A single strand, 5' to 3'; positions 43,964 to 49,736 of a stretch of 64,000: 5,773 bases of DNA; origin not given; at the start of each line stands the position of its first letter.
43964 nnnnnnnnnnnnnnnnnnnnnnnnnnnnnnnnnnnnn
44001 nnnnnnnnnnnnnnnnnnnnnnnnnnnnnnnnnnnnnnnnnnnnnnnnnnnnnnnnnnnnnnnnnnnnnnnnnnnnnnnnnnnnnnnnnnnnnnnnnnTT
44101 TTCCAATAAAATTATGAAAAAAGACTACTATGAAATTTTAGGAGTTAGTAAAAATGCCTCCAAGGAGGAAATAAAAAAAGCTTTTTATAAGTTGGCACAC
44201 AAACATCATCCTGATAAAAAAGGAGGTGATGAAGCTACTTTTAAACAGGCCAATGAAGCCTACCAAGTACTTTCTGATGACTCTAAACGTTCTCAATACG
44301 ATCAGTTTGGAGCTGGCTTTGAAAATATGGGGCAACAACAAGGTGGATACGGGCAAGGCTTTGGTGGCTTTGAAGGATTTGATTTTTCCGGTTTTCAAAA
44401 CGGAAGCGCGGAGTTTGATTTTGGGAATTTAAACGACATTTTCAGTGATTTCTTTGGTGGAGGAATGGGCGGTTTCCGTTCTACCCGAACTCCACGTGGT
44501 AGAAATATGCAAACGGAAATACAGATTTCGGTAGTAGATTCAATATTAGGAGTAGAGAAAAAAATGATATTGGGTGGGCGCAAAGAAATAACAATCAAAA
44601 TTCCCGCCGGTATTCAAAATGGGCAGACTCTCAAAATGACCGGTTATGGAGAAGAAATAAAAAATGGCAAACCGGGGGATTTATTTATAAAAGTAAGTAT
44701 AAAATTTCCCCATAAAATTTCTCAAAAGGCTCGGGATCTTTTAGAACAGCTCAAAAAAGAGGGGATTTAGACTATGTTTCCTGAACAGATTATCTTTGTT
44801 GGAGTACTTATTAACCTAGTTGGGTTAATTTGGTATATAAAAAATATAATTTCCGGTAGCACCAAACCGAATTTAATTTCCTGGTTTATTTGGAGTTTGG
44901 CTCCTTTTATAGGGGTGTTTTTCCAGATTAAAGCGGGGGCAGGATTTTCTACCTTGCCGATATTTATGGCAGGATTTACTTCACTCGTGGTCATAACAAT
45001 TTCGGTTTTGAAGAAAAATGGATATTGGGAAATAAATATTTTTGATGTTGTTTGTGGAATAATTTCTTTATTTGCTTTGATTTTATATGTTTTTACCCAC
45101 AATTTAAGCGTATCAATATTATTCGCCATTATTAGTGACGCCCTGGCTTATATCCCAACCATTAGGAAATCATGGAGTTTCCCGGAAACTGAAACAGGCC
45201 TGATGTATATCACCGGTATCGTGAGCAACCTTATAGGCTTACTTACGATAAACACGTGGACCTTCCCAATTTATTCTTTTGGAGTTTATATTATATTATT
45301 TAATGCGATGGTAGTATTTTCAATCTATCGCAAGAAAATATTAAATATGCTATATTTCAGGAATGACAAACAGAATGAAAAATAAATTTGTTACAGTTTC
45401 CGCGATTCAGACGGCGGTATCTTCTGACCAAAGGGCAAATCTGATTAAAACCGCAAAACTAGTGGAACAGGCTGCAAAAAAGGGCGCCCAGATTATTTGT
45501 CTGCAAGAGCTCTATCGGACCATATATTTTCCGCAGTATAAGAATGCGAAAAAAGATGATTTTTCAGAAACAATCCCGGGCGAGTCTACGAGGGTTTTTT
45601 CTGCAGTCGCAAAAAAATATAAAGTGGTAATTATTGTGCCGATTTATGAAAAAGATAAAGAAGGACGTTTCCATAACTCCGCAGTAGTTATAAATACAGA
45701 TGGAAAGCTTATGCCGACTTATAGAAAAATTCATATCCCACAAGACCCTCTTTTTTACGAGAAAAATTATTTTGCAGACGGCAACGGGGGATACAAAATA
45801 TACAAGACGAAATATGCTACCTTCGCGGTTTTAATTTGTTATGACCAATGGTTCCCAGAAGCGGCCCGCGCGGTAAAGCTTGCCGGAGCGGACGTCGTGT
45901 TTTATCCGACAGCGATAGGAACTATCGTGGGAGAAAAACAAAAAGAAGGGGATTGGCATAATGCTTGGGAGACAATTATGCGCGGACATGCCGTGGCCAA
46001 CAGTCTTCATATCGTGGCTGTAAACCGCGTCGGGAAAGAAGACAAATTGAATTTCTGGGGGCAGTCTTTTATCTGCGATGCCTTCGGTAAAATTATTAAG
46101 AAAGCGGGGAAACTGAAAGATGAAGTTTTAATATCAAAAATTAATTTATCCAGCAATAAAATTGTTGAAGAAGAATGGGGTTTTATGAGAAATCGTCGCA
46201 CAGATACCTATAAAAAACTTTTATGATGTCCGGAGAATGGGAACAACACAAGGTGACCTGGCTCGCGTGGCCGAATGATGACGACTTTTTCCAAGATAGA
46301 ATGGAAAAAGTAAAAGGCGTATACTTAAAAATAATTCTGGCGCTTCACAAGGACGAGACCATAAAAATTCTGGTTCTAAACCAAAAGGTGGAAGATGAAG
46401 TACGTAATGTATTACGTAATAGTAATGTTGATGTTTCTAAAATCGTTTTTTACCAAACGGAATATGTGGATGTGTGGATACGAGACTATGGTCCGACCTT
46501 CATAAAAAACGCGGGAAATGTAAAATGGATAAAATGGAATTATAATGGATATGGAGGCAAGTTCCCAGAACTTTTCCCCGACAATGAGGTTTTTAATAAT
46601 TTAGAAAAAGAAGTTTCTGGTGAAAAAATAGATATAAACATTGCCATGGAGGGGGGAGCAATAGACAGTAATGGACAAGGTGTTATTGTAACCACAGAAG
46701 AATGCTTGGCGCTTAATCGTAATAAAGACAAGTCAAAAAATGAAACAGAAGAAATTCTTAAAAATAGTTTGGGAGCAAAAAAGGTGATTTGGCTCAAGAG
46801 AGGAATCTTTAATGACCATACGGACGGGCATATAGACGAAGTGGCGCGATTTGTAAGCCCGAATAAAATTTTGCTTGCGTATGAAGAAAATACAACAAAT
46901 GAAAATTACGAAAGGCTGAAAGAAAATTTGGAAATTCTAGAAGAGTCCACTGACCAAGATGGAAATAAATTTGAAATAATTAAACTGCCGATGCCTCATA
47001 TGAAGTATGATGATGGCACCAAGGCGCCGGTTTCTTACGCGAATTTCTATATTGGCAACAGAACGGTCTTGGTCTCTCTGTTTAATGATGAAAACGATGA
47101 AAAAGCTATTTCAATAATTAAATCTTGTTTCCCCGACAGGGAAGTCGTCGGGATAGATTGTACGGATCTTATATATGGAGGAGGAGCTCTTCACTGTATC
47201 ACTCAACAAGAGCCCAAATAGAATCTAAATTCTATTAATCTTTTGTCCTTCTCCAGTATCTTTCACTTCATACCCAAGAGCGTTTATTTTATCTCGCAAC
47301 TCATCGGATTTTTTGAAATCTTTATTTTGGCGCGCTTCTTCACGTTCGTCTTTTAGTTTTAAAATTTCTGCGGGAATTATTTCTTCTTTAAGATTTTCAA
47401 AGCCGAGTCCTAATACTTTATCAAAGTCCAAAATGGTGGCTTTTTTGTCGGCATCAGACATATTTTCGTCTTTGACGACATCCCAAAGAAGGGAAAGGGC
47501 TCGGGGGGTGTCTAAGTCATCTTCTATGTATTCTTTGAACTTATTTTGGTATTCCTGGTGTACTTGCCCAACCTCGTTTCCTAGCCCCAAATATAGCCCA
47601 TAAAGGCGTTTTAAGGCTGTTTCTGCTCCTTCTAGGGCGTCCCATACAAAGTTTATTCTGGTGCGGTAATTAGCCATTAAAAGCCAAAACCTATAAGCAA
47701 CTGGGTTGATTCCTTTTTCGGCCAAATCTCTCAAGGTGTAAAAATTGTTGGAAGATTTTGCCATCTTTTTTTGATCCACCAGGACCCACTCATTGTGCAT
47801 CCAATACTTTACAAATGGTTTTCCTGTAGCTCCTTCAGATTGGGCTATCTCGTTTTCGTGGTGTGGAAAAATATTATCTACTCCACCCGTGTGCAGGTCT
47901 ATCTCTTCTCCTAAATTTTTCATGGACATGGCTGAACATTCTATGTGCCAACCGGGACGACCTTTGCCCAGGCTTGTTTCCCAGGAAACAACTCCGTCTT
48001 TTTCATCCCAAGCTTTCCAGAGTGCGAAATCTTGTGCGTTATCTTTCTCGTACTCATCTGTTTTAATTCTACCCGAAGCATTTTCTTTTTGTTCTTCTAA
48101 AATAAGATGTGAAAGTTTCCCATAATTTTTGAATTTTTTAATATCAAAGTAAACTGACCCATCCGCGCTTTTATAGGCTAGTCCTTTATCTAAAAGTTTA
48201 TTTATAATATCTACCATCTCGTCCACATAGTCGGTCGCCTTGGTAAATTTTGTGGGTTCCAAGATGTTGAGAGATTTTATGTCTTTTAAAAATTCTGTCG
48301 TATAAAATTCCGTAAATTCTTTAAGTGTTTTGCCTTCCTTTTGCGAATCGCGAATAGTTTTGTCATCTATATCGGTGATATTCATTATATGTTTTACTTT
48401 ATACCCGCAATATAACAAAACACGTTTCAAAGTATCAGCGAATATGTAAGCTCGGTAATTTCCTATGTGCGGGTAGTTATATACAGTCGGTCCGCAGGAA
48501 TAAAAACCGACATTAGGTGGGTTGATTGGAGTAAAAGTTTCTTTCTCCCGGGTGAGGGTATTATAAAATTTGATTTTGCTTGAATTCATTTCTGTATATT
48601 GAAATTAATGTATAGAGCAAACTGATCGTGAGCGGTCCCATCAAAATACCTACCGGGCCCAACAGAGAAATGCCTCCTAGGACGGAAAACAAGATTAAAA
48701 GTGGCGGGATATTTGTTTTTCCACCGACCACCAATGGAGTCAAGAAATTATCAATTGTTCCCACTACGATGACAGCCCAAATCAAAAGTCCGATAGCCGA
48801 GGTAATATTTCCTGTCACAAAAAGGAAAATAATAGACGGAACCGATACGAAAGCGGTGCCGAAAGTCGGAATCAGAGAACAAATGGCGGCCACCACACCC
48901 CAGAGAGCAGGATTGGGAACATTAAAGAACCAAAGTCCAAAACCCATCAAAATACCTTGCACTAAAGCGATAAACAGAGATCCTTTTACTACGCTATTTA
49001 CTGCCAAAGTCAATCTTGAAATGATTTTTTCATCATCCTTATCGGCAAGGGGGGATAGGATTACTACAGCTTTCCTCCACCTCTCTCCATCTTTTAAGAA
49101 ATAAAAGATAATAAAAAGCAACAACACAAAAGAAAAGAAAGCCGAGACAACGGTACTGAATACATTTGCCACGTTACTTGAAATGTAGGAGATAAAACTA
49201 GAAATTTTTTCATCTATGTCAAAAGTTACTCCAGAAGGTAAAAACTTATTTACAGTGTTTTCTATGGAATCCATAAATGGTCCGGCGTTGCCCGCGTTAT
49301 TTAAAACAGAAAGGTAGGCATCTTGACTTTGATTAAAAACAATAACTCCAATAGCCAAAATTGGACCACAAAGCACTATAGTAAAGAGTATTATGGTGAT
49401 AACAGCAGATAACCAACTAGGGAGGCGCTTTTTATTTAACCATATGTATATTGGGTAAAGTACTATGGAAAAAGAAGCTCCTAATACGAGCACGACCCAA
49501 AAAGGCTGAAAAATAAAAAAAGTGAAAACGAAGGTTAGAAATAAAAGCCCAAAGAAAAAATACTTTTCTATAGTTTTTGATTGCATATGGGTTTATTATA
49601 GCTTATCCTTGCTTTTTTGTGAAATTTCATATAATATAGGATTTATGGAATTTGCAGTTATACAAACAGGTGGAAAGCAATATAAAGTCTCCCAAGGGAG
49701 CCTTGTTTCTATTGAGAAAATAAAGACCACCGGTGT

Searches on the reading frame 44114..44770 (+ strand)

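Call 12: search_protein_families(library=pfam, proteins=[window:44114-44770:+], max_evalue=0.001)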
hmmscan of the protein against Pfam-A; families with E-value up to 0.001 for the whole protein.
window:44114-44770:+ (218 aa): 2 families
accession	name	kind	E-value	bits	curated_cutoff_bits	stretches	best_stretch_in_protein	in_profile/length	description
PF00226.36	DnaJ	-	1.9e-24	86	27.8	1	4-63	1-63/63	DnaJ domain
PF01556.23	DnaJ_C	-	3.5e-12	47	26.6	1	133-210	2-86/152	DnaJ C terminal domain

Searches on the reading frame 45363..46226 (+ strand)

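Call 52: search_protein_families(library=ncbifam, proteins=[window:45363-46226:+], max_evalue=0.001)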
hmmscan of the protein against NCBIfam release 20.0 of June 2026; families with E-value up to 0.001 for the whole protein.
window:45363-46226:+ (287 aa): 11 families
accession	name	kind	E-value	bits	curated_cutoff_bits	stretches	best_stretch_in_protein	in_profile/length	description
TIGR03381.1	agmatine_aguB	equivalog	7.6e-85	284.6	410.25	1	10-286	1-279/279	N-carbamoylputrescine amidase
NF040852.1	nitrile_Arch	equivalog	3.2e-40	137.9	500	1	22-284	14-261/262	nitrilase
NF010588.0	PRK13981.1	equivalog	8e-28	97.1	479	1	10-271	7-255/546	NAD+ synthase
NF033621.1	de_GSH_amidase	exception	1.2e-24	87.1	355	1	12-279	2-254/260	deaminated glutathione amidase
NF009803.0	PRK13287.1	equivalog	1.7e-21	76.3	406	1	13-275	17-272/333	formamidase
NF043013.1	DeGluthAmidYersProt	equivalog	3.8e-19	68.9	500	1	10-278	4-268/278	deaminated glutathione amidase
TIGR04048.1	nitrile_sll0784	equivalog_domain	5.5e-13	48.5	502.6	1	10-217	3-211/301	Nit6803 family nitrilase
NF009802.0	PRK13286.1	equivalog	5.6e-13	48.5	427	1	58-268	66-264/345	aliphatic amidase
TIGR00546.1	lnt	equivalog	9.3e-13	48.1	132.9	1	9-183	159-348/395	apolipoprotein N-acyltransferase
NF002730.0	PRK02628.1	equivalog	9.5e-10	37.3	473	1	3-252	6-266/677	NAD(+) synthase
NF007757.0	PRK10438.1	equivalog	7.1e-09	35.3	249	1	16-271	11-243/256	amidohydrolase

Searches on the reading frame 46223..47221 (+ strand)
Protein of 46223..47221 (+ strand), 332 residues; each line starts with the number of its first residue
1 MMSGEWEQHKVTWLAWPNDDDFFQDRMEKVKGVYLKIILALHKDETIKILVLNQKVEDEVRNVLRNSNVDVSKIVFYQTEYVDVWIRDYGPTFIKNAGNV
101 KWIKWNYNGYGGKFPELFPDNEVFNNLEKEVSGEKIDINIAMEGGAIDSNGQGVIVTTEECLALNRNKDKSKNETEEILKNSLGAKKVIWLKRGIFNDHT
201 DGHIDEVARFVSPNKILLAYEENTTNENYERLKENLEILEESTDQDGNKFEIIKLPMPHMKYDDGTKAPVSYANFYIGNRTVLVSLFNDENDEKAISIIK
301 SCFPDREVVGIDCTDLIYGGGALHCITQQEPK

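Call 52: search_protein_families(library=ncbifam, proteins=[window:46223-47221:+], max_evalue=0.001)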
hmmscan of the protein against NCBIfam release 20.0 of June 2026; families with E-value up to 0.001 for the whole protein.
window:46223-47221:+ (332 aa): 2 families
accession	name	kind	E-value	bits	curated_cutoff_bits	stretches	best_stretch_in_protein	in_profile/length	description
NF010070.0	PRK13551.1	subfamily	4.3e-81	272.5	483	1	2-332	15-363/365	agmatine deiminase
TIGR03380.1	agmatine_aguA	equivalog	9.3e-77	258.4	381.8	1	2-332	10-357/357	agmatine deiminase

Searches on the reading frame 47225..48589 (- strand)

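Call 10: search_protein_families(library=pfam, proteins=[window:47225-48589:-], max_evalue=0.0001)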
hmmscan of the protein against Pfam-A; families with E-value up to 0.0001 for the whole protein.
window:47225-48589:- (454 aa): 4 families
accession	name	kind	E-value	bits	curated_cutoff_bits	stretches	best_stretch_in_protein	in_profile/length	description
PF01406.26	tRNA-synt_1e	-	8.2e-107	357.5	27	1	19-322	2-299/301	tRNA synthetases class I (C) catalytic domain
PF09334.17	tRNA-synt_1g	-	7.6e-11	41.8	20.1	1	38-147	12-122/391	tRNA synthetases class I (M)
PF23493.1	CysS_C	-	4.9e-07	30.2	23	1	406-450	5-49/51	Cysteinyl-tRNA ligase anticodon binding domain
PF00749.27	tRNA-synt_1c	-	4.9e-05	22.8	23.4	0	95-141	51-97/314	tRNA synthetases class I (E and Q), catalytic domain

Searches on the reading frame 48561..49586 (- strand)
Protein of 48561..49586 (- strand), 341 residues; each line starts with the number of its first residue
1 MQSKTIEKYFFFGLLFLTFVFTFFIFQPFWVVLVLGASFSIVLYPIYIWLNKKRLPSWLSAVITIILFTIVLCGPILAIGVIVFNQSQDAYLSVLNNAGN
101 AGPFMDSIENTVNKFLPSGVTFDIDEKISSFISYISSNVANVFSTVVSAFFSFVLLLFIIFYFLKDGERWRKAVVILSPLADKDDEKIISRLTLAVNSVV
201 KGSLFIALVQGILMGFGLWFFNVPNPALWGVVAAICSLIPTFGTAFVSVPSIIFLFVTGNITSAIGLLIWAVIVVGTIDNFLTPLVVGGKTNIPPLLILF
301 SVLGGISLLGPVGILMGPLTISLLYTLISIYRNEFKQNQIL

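Call 10: search_protein_families(library=pfam, proteins=[window:48561-49586:-], max_evalue=0.0001)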
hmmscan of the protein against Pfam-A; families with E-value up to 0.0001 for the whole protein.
window:48561-49586:- (341 aa): 1 family
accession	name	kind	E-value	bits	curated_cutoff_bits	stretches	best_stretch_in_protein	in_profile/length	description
PF01594.21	AI-2E_transport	-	9.9e-54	183.1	34.3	1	12-331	5-326/327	AI-2E family transporter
